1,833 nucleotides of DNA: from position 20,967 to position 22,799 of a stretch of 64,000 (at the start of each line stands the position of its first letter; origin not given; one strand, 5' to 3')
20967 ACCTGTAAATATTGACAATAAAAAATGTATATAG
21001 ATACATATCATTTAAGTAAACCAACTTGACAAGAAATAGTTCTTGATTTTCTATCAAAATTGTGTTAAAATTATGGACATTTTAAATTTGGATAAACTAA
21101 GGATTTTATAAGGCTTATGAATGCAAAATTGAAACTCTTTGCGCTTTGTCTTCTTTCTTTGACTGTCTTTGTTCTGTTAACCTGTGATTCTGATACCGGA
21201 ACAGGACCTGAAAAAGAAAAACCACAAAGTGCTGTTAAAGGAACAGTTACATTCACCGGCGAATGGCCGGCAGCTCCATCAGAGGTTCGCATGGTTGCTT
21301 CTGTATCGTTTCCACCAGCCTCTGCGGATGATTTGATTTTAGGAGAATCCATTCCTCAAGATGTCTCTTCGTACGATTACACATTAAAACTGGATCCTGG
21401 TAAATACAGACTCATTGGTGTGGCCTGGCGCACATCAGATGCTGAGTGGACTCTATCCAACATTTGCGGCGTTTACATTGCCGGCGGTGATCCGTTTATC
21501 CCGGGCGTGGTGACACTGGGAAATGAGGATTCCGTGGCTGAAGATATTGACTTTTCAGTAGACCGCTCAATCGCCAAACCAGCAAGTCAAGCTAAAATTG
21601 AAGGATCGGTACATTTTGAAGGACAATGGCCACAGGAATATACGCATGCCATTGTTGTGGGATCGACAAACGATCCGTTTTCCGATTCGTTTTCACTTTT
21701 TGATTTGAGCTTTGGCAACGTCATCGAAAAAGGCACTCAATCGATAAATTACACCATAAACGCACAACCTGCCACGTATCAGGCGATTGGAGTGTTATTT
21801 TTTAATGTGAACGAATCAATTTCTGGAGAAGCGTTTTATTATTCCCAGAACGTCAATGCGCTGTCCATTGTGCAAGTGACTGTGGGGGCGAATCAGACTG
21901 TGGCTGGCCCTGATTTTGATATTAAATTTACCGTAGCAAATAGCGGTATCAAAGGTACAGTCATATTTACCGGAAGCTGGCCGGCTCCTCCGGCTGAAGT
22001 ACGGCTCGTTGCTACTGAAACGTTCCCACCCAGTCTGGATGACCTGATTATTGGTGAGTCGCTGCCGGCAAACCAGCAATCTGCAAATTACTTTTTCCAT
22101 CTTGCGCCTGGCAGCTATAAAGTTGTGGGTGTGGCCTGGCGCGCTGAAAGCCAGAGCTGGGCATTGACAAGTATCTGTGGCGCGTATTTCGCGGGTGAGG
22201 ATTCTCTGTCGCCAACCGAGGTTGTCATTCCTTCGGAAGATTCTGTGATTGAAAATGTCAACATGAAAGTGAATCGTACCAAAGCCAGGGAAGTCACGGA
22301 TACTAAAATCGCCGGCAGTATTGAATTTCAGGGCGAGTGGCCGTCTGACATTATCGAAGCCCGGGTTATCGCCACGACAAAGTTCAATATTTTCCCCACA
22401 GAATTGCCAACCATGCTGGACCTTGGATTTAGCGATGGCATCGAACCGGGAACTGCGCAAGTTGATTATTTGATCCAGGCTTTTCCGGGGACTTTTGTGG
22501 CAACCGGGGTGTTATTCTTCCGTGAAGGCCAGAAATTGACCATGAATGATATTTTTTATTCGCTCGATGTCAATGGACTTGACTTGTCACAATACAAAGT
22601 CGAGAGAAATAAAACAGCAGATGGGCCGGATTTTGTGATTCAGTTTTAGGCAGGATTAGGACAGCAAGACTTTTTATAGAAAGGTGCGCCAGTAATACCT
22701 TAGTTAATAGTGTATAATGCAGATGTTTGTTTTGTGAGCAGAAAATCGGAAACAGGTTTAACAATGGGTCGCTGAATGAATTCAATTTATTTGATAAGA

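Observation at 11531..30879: Array of five T9SS-secreted ASST-family beta-propeller paralogues carrying carbohydrate-binding modules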

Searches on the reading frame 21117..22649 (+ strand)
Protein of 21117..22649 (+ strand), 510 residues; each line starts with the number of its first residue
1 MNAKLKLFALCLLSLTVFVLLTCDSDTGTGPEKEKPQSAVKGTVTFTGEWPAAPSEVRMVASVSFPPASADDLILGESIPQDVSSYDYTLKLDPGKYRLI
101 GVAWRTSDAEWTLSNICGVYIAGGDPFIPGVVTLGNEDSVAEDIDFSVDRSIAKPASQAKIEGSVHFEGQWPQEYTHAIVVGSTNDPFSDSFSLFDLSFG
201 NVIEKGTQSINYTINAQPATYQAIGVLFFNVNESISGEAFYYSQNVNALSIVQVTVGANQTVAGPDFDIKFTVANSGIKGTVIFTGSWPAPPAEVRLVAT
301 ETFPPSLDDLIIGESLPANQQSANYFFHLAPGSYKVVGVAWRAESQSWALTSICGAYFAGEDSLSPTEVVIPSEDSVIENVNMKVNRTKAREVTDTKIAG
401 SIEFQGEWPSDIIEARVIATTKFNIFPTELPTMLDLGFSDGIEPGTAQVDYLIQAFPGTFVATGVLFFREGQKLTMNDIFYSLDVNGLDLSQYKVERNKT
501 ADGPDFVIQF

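Call 6: search_protein_families(library=pfam, proteins=[window:21117-22649:+], max_evalue=0.001)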
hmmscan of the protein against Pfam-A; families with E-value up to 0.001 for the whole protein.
window:21117-22649:+ (510 aa): 0 families

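Call 22: search_protein_families(library=ncbifam, proteins=[window:21117-22649:+], max_evalue=0.001)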
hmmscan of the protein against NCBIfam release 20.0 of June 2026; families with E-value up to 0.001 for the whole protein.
window:21117-22649:+ (510 aa): 0 families

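Call 72: search_protein_families(library=pfam, proteins=[window:21117-22649:+], max_evalue=5)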
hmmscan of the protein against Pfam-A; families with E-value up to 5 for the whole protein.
window:21117-22649:+ (510 aa): 3 families
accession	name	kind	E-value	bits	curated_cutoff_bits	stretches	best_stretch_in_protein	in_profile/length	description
PF20287.3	SH3DP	-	0.015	15.4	25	1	77-104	55-83/122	SH3 fold domain associated with phage DNA polymerases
PF19208.5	DUF5880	-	0.02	15.4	25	0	28-52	16-40/97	Family of unknown function (DUF5880)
PF00963.24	Cohesin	-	0.34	11.5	24.1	0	372-406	89-122/139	Cohesin domain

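Call 73: find_homologous_proteins(query=window:21117-22649:+, max_evalue=0.00001)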
Query window:21117-22649:+ (510 aa): 58 proteins with E <= 0.00001 among 8000 candidates.
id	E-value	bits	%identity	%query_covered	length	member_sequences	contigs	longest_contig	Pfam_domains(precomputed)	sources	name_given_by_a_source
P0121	0.0e+0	1148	100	100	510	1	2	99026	-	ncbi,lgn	-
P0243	1.0e-210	719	62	100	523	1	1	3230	-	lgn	-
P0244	5.8e-181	621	53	99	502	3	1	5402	-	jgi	jgi:hypothetical protein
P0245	8.6e-181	620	54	99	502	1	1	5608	-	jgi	jgi:hypothetical protein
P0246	1.8e-179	616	53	99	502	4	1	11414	-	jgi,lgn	jgi:hypothetical protein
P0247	4.4e-176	605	52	100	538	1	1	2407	-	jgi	jgi:hypothetical protein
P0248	7.5e-174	597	53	99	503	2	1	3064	-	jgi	jgi:hypothetical protein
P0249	9.0e-169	581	51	99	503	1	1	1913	-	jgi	jgi:hypothetical protein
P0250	1.1e-167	577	51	99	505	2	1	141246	-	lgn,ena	-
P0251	1.8e-166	573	50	99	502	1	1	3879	-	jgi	jgi:hypothetical protein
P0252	6.7e-166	571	50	100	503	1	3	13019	-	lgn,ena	-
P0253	1.6e-165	570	50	100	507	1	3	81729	-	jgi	jgi:hypothetical protein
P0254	6.1e-165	568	50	96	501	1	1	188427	-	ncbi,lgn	-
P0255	2.8e-164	566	50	96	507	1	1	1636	-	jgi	jgi:hypothetical protein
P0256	5.2e-163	562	49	99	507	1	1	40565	-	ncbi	-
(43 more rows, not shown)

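Call 83: predict_structure(alignment_id=A6)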
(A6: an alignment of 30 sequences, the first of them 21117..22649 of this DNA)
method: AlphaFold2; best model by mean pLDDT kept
length: 510 residues; sequences in the alignment: 30
mean_pLDDT: 84.8   pTM: 0.62
mean pLDDT of the five models: 84.8, 84.6, 83.7, 83.3, 83.1
residues with pLDDT >= 90: 206; 70-90: 255; 50-70: 38; < 50: 11
segments of 3 or more residues with pLDDT < 50: 24-33
pLDDT, mean of each block of 10 residues (from residue 1): 73 77 43 66 94 92 84 92 93 91 88 86 72 90 92 82 91 84 84 82 88 89 89 69 85 88 92 77 92 90 79 87 90 89 82 81 71 88 89 88 94 90 77 81 92 90 89 76 91 92 94
secondary structure, 60 per line:
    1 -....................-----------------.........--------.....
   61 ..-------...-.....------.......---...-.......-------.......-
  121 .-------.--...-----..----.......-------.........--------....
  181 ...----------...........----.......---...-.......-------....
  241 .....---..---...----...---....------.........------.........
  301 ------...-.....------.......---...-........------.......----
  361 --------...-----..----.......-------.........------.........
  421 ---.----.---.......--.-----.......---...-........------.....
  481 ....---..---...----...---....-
elements in order: H2-21 E39-47 E56-62 E74-78 E85-91 E95-97 E99-105 E116-119 E132-134 E146-149 E160-168 E177-183 E197-204 E209-215 E219-221 E223-229 H237-245 E254-256 E261-263 E267-270 E277-285 E292-300 E311-315 E322-328 E332-334 E336-343 E353-356 E369-371 E383-386 E397-405 E412-420 E436-439 E448-454 E458-460 E462-469 H476-484 E493-495 E500-502 E506-509

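Call 85: fold_search(model_id=the predicted structure, library=pdb)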
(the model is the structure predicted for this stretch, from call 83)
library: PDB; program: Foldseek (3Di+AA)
matches with E <= 10: 1132; with E <= 0.001: 94
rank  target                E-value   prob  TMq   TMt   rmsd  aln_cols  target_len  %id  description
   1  6fwv_B                1.2e-11  1.00  0.13  0.12  35.0       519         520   10  The Bacillus anthracis TIE protein (released 2018-08-08)
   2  6fwv_A                3.2e-11  1.00  0.13  0.12  34.6       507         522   10  The Bacillus anthracis TIE protein (released 2018-08-08)
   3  7vcr_A                9.5e-10  1.00  0.13  0.14  31.2       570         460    9  Crystal Structure of PitA fragment from pilus islet-2 of Streptococcus oralis (released 2022-06-01)
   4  7vcr_B                1.9e-09  1.00  0.14  0.16  31.3       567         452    8  Crystal Structure of PitA fragment from pilus islet-2 of Streptococcus oralis (released 2022-06-01)
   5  7vcn_B                2.7e-09  1.00  0.14  0.15  30.9       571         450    9  Crystal Structure of PitA fragment from pilus islet-2 of Streptococcus oralis with Tb-Xo4 (released 2022-07-13)
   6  8f70                  3.2e-09  0.98  0.11  0.10  37.1       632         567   10  Identification of an Immunodominant region on a Group A Streptococcus T-antigen Reveals Temperature-Dependent Motion in  (released 2023-03-08)
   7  7w6b                  1.6e-08  0.99  0.13  0.10  32.3       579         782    9  Crystal Structure of PitA from pilus islet-2 of Streptococcus oralis (released 2022-06-01)
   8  3rkp_A                9.0e-08  0.98  0.11  0.15  25.7       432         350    8  Crystal structure of BcpA*(D312A), the major pilin subunit of Bacillus cereus (released 2012-05-30)
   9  3kpt_B                1.0e-07  0.99  0.11  0.15  24.3       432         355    8  Crystal structure of BcpA, the major pilin subunit of Bacillus cereus (released 2009-11-24)
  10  4oq1                  4.9e-07  1.00  0.17  0.22  19.6       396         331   10  Structure of the Streptococcal ancillary pilin (released 2014-04-23)
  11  9ijj_h                7.2e-07  0.60  0.11  0.05  29.5       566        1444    9  In situ structure of the central apparatus in mouse sperm axoneme. (released 2025-06-04)
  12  5xyr                  8.5e-07  0.89  0.11  0.05  22.9       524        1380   10  Crystal structure of a serine protease from Streptococcus species (released 2018-08-08)
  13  7n6g_1L               1.1e-06  0.54  0.09  0.08  30.9       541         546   10  C1 of central pair (released 2022-05-18)
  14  4ecn                  1.3e-06  1.00  0.24  0.16   7.5       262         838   14  Crystal structure of a leucine-rich repeat protein (BT_0210) from Bacteroides thetaiotaomicron VPI-5482 at 2.80 A resolu (released 2012-05-23)
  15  3kpt_A                1.3e-06  0.93  0.11  0.15  25.5       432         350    9  Crystal structure of BcpA, the major pilin subunit of Bacillus cereus (released 2009-11-24)
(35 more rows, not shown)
